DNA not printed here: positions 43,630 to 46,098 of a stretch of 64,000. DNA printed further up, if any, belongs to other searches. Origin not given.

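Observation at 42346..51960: ECF sigma / anti-sigma / double-OmpA protein operon immediately upstream of a 1932-aa T9SS giant adhesin-like protein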

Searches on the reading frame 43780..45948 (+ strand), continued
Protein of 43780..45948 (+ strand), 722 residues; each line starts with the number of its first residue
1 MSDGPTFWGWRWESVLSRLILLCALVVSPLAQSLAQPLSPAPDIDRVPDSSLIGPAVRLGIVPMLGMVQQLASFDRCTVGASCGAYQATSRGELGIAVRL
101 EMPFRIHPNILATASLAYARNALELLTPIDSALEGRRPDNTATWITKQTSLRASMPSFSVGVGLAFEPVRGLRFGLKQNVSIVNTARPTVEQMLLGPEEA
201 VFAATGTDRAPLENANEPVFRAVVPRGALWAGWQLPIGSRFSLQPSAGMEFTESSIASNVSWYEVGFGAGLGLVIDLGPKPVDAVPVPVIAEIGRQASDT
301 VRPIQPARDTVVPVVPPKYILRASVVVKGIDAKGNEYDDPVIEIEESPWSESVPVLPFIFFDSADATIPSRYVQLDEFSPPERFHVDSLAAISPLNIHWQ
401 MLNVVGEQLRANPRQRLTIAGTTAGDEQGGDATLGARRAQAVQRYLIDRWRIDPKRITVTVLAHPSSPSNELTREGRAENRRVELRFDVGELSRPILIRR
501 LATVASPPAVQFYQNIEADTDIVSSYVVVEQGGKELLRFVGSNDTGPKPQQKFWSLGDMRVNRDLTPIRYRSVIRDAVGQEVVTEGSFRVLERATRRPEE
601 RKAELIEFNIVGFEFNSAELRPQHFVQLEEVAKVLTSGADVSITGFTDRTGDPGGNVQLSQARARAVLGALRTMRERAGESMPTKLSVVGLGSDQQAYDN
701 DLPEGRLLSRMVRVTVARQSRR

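Call 23: search_protein_families(library=pfam, alignment_id=A1, max_evalue=1)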
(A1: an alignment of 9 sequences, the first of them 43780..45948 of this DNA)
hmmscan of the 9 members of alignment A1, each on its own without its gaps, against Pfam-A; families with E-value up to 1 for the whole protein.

A. member 1, window:43780-45948:+ (722 aa): 3 families
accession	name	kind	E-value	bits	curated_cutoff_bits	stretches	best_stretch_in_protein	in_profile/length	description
PF00691.25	OmpA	-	8.1e-23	81.1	27.2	2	613-706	2-94/98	OmpA family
PF05359.17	DUF748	-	0.032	12.7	50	0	433-457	1013-1037/1037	Domain of Unknown Function (DUF748)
PF10895.14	DUF2715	-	0.091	13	22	1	150-262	28-101/152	Domain of unknown function (DUF2715)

B. families by the number of members that match (of 9 scanned): 12 families
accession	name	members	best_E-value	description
PF00691.25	OmpA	9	8.1e-23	OmpA family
PF13568.12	OMP_b-brl_2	5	5.4e-08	Outer membrane protein beta-barrel domain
PF05359.17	DUF748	3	0.032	Domain of Unknown Function (DUF748)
PF02662.21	FlpD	2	0.028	Methyl-viologen-reducing hydrogenase, delta subunit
PF03349.22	Toluene_X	1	0.00097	Outer membrane protein transport protein (OMPP1/FadL/TodX)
PF13505.12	OMP_b-brl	1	0.01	Outer membrane protein beta-barrel domain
PF10677.15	DUF2490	1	0.064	Protein of unknown function (DUF2490)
PF10895.14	DUF2715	1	0.091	Domain of unknown function (DUF2715)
PF17792.6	ThiD2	1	0.12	ThiD2 family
PF05189.18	RTC_insert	1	0.14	RNA 3'-terminal phosphate cyclase (RTC), insert domain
PF16605.10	LSM_int_assoc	1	0.17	LSM-interacting associated unstructured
PF04402.19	SIMPL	1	0.43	Protein of unknown function (DUF541)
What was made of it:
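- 43780..45948 (+): Outer-membrane barrel / double OmpA_C protein, 722 aa: signal peptide, barrel (aa 58-276), Ig-like domain (aa 321-360), OmpA_C 1 (aa 360-487), beta-sandwich (aa 496-592), OmpA_C 2 (aa 603-719). OMP_b-brl_2 hits 5 of 9 family members (call 23).
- On PorP/SprF family (PF11751), dedicated type B carriers: OMP_b-brl_2 hits 5 of 9 (call 23).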

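Call 33: find_homologous_proteins(query=A1, max_evalue=1e-10)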
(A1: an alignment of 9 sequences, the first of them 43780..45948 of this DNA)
Query A1 (9 sequences) (722 aa, profile of the alignment): 13 proteins with E <= 1e-10 among 8000 candidates.
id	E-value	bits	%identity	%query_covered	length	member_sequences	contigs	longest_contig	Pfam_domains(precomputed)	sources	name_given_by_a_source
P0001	3.5e-264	897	51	99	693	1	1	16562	PF00691.26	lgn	-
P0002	8.1e-256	869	39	91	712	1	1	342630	PF00691.26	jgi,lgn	-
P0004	3.7e-248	844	28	67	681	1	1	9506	PF00691.26,PF13568.13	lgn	-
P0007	6.7e-248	843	25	97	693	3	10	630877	PF00691.26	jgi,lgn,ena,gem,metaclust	metaclust:\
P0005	2.7e-245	834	29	77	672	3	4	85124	PF00691.26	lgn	-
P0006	6.1e-240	817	25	89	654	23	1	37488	PF00691.26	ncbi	-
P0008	2.0e-239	815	27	76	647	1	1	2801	PF00691.26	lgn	-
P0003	3.2e-237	808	30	64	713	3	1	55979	PF00691.26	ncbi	-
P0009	2.9e-13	67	40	10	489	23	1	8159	PF00691.26,PF02412.24,PF13505.13,PF05736.18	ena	-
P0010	7.8e-12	63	34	16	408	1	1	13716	PF00691.26,PF05359.17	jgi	jgi:outer membrane protein OmpA-like peptidoglycan-associated protein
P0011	4.7e-11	60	32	16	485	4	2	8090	PF00691.26,PF13715.13,PF13620.13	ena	-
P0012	6.3e-11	60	33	15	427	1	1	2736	PF00691.26,PF02412.24,PF00092.35,PF13519.13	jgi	jgi:OmpA-OmpF porin, OOP family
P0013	6.9e-11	60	34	12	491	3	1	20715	PF00691.26,PF02412.24,PF13505.13,PF05359.17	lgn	-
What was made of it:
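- Tried and rejected: The profile search with A1 returned only the same eight relatives plus generic OmpA proteins (call 33).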

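Call 44: predict_structure(alignment_id=A1)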
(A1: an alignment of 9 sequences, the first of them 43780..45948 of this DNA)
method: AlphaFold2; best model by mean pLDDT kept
length: 722 residues; sequences in the alignment: 9
mean_pLDDT: 76.2   pTM: 0.47
mean pLDDT of the five models: 76.2, 74.7, 73.8, 73.2, 72.7
residues with pLDDT >= 90: 162; 70-90: 374; 50-70: 83; < 50: 103
segments of 3 or more residues with pLDDT < 50: 1-12, 21-54, 280-316, 544-548, 595-600
pLDDT, mean of each block of 10 residues (from residue 1): 37 51 44 33 30 62 91 68 71 91 80 92 86 86 88 90 89 91 83 90 89 79 92 86 92 88 91 80 37 34 39 52 85 76 75 84 83 62 67 69 88 91 74 88 92 93 82 81 83 77 71 83 83 76 49 61 72 87 88 52 78 86 87 86 85 81 95 91 84 71 84 83 46
secondary structure, 60 per line:
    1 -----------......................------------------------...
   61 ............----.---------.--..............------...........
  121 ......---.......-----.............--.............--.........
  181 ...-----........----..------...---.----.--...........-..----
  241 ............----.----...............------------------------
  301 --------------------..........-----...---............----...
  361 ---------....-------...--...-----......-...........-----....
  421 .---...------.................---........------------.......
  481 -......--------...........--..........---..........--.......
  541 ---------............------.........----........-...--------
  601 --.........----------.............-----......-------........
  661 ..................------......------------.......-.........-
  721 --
elements in order (helices of 4 or more, strands of 3 or more residues): H12-33 E58-72 E90-103 E110-126 E130-136 E142-154 E157-169 E172-183 E189-196 E209-211 E223-233 E241-252 E262-276 E321-330 E336-338 E342-353 E358-360 H370-373 H394-399 H401-411 E417-421 H434-450 E457-461 H474-480 E482-487 E496-506 E509-518 E522-531 E534-540 E550-555 H556-561 E568-576 E581-588 E590-592 E603-611 H622-634 E640-645 H653-678 E685-690 H703-709 E711-719

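Call 51: search_protein_families(library=pfam, proteins=[L001:1518-2312:+, L002:9146-9970:+], max_evalue=5)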
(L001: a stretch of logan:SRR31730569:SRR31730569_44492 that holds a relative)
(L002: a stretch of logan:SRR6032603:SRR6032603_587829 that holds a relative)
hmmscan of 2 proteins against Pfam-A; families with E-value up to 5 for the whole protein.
L001:1518-2312:+ (264 aa): 2 families
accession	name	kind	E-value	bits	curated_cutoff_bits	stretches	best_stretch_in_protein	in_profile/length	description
PF20704.4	KH_NucS_shadow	-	0.06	13.7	27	1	9-43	51-87/130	NucS shadow ORF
PF13490.11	zf-HC2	-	0.17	12.5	22.2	1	4-23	5-24/35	Putative zinc-finger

L002:9146-9970:+ (274 aa): 2 families
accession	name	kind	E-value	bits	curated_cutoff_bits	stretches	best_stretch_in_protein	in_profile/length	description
PF13490.11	zf-HC2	-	0.03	14.9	22.2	1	5-23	6-24/35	Putative zinc-finger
PF18933.6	PsbP_2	-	0.04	14.4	27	1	100-152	3-57/184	PsbP-like protein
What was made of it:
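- Checked: Two orthologs give sub-threshold zf-HC2 hits (E 0.03-0.17, call 51).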

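Call 100: fold_search(model_id=the predicted structure, library=pdb)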
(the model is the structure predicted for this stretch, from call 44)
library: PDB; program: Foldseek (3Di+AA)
matches with E <= 10: 1233; with E <= 0.001: 162
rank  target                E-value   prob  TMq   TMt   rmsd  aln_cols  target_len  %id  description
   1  3td3_H                3.6e-07  1.00  0.15  0.80   2.4       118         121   31  Crystal structure of OmpA-like domain from Acinetobacter baumannii in complex with glycine (released 2011-10-26)
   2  5u1h_C                3.6e-07  1.00  0.15  0.79   2.8       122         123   24  Crystal structure of the C-terminal peptidoglycan binding domain of OprF (PA1777) from Pseudomonas aeruginosa (released 2017-01-11)
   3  5u1h_A                3.8e-07  1.00  0.16  0.84   2.4       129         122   22  Crystal structure of the C-terminal peptidoglycan binding domain of OprF (PA1777) from Pseudomonas aeruginosa (released 2017-01-11)
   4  3td3_A                5.9e-07  1.00  0.15  0.79   2.8       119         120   31  Crystal structure of OmpA-like domain from Acinetobacter baumannii in complex with glycine (released 2011-10-26)
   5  3td3_D                9.5e-07  1.00  0.15  0.79   2.4       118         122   31  Crystal structure of OmpA-like domain from Acinetobacter baumannii in complex with glycine (released 2011-10-26)
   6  6jfw_A                1.2e-06  1.00  0.14  0.66   4.6       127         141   30  Crystal structure of PA0833 periplasmic domain from Pseudomonas aeruginosa reveals an unexpected enlarged peptidoglyca (released 2019-03-20)
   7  9nh1_C                1.2e-06  1.00  0.14  0.33  22.0       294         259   10  In situ cryo-EM structure of porin I of the Legionella Dot/Icm T4SS machine (released 2025-09-17)
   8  3td5_A                1.6e-06  1.00  0.15  0.81   2.5       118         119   31  Crystal structure of OmpA-like domain from Acinetobacter baumannii in complex with L-Ala-gamma-D-Glu-m-DAP-D-Ala-D-Ala (released 2011-10-26)
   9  9a2m_MODEL_1_A        2.2e-06  1.00  0.18  0.32  15.9       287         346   10  Model of E. coli OmpA by in-cell photo-crosslinking MS and deep learning (released 2023-02-24)
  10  3td4_B                2.3e-06  1.00  0.15  0.78   2.9       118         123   31  Crystal structure of OmpA-like domain from Acinetobacter baumannii in complex with diaminopimelate (released 2011-10-26)
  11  3bs0_A                2.5e-06  0.97  0.11  0.16  16.2       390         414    8  Crystal structure of the P. putida toluene transporter TodX (released 2008-06-10)
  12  9nh1_B                4.2e-06  1.00  0.14  0.31  22.8       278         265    9  In situ cryo-EM structure of porin I of the Legionella Dot/Icm T4SS machine (released 2025-09-17)
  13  2vdf                  4.9e-06  1.00  0.14  0.35  18.0       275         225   10  Structure of the OpcA adhesion from Neisseria meningitidis determined by crystallization from the cubic mesophase (released 2007-10-23)
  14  6iki_B                5.2e-06  1.00  0.14  0.65   4.8       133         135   28  Crystal structure of YfiB(W55L) (released 2019-03-13)
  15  3qra                  5.8e-06  1.00  0.14  0.53   9.3       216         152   11  The crystal structure of Ail, the attachment invasion locus protein of Yersinia pestis (released 2011-11-23)
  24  4g4w                  1.2e-05  1.00  0.14  0.85   1.9       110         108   25  Crystal structure of peptidoglycan-associated lipoprotein from Acinetobacter baumannii (released 2013-07-24)
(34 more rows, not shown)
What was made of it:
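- On OmpA_C-like peptidoglycan-binding domain (PF00691): Foldseek gives target-normalised TM-score (TMt) 0.79-0.85 to 3td3, 5u1h and 4g4w (call 100).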
